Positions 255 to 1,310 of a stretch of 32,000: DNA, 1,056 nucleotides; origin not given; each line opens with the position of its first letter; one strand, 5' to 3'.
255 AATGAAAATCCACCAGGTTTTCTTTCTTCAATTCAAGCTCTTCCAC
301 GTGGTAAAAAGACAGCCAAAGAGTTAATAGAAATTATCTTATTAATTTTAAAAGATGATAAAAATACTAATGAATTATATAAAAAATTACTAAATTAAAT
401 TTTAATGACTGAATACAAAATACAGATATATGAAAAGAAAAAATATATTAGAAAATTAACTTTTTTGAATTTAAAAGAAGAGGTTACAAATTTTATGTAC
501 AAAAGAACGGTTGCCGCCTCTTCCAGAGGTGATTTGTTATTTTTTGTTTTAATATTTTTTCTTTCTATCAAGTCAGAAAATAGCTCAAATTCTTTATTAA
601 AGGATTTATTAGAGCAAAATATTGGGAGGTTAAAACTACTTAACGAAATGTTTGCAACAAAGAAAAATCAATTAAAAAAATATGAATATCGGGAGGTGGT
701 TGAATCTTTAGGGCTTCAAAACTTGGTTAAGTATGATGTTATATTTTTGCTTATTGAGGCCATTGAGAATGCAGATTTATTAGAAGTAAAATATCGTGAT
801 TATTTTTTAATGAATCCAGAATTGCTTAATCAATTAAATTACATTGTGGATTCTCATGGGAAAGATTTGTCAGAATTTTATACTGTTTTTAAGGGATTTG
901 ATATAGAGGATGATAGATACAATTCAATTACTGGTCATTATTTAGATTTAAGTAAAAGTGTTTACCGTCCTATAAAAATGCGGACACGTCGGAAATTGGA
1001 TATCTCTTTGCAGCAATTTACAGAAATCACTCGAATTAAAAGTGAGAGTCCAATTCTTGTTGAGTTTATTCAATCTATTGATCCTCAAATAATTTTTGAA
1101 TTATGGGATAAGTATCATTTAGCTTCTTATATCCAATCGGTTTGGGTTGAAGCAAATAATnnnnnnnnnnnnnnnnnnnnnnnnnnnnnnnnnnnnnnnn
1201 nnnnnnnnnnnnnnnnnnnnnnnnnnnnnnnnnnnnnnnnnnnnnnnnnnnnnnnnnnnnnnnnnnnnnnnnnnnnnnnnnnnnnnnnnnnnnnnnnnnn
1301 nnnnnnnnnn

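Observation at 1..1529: AT-rich two-gene islet (TIR-like gene plus unknown membrane/coiled-coil partner) next to a tRNA 3' end, a candidate defence module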

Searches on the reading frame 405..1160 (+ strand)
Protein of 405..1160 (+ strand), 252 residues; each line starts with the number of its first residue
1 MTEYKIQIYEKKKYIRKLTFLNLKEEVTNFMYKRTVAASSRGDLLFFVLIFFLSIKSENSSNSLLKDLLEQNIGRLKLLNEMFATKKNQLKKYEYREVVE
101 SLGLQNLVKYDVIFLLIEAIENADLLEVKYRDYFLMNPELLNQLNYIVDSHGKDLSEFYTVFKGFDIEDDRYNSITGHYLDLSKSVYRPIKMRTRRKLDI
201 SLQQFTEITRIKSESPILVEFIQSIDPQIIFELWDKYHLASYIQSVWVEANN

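Call 76: predict_structure(alignment_id=A2)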
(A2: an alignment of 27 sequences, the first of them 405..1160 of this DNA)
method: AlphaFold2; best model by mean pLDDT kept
length: 252 residues; sequences in the alignment: 27
mean_pLDDT: 84.0   pTM: 0.79
mean pLDDT of the five models: 84.0, 79.3, 79.0, 78.0, 75.6
residues with pLDDT >= 90: 128; 70-90: 73; 50-70: 49; < 50: 2
segments of 3 or more residues with pLDDT < 50: none
pLDDT, mean of each block of 10 residues (from residue 1): 57 55 70 77 91 86 92 96 91 93 95 96 95 96 97 96 92 87 89 80 63 60 73 88 87 67
secondary structure, 60 per line:
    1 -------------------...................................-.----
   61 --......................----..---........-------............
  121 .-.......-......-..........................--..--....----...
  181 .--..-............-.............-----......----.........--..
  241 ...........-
elements in order: H20-54 H64-84 H94-101 H109-121 H123-129 H131-136 H138-163 E170-173 E178-181 H187-198 H200-205 E206-212 E218-223 H228-236 H239-251

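Call 79: fold_search(model_id=the predicted structure, library=pdb)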
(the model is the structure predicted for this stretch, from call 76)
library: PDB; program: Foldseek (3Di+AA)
matches with E <= 10: 106; with E <= 0.001: 0
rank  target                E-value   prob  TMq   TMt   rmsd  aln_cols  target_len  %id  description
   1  6ymv_A                6.8e-01  0.07  0.15  0.06  22.8       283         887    9  Cryo-EM structure of yeast mitochondrial RNA polymerase partially-melted transcription initiation complex (PmIC) (released 2020-12-02)
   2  6kf4_G                7.5e-01  0.08  0.09  0.13  18.8       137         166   14  Cryo-EM structure of Thermococcus kodakarensis RNA polymerase (released 2020-07-01)
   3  4bpu_D                8.3e-01  0.07  0.16  0.19  17.4       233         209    9  Crystal structure of human primase in heterodimeric form, comprising PriS and truncated PriL lacking the C-terminal Fe (released 2013-09-25)
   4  8zh8_R                1.0e+00  0.06  0.17  0.15  17.9       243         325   12  Human GPR103 -Gq complex bound to QRFP26 (released 2024-07-03)
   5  8wz2_R                1.9e+00  0.06  0.18  0.15  16.0       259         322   12  Structure of 26RFa-pyroglutamylated RFamide peptide receptor complex (released 2024-06-19)
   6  7eib_A                1.9e+00  0.04  0.16  0.15  18.3       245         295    8  Cryo-EM structure of the type 1 bradykinin receptor in complex with the des-Arg10-kallidin and an Gq protein (released 2021-10-13)
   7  8d49_A                2.0e+00  0.03  0.11  0.04  30.6       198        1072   13  Structure of Cas12a2 binary complex (released 2023-01-18)
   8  5qsu_D                2.1e+00  0.06  0.16  0.14  19.8       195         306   11  PanDDA analysis group deposition -- Crystal Structure of human STAG1 in complex with Z2856434926 (released 2019-08-21)
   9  7q83_B                2.4e+00  0.08  0.19  0.27  16.9       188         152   11  Crystal structure of S. cerevisiae Sso2 in complex with the pleckstrin homology domain of Sec3 (released 2022-08-31)
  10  8atv_A                2.4e+00  0.04  0.17  0.07  23.1       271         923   11  Cryo-EM structure of yeast mitochondrial RNA polymerase transcription initiation complex with 5-mer RNA, pppGpGpApApA  (released 2023-08-30)
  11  5m4y_C                2.5e+00  0.06  0.18  0.22  22.2       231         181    9  Crystal structure of the Sec3/Sso2 complex at 2.20 angstrom resolution (released 2017-02-08)
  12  9qwr_A                2.7e+00  0.06  0.16  0.22  21.0       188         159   15  MIC60 helical bundle dimer (released 2026-02-25)
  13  5m4y_A                2.8e+00  0.06  0.17  0.22  20.9       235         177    8  Crystal structure of the Sec3/Sso2 complex at 2.20 angstrom resolution (released 2017-02-08)
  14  7f6h_A                2.8e+00  0.03  0.16  0.14  15.7       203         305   13  Cryo-EM structure of human bradykinin receptor BK2R in complex Gq proteins and bradykinin (released 2022-01-05)
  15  8u02_B                3.1e+00  0.02  0.12  0.09  22.0       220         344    9  CryoEM structure of D2 dopamine receptor in complex with GoA KE mutant and dopamine (released 2024-08-21)
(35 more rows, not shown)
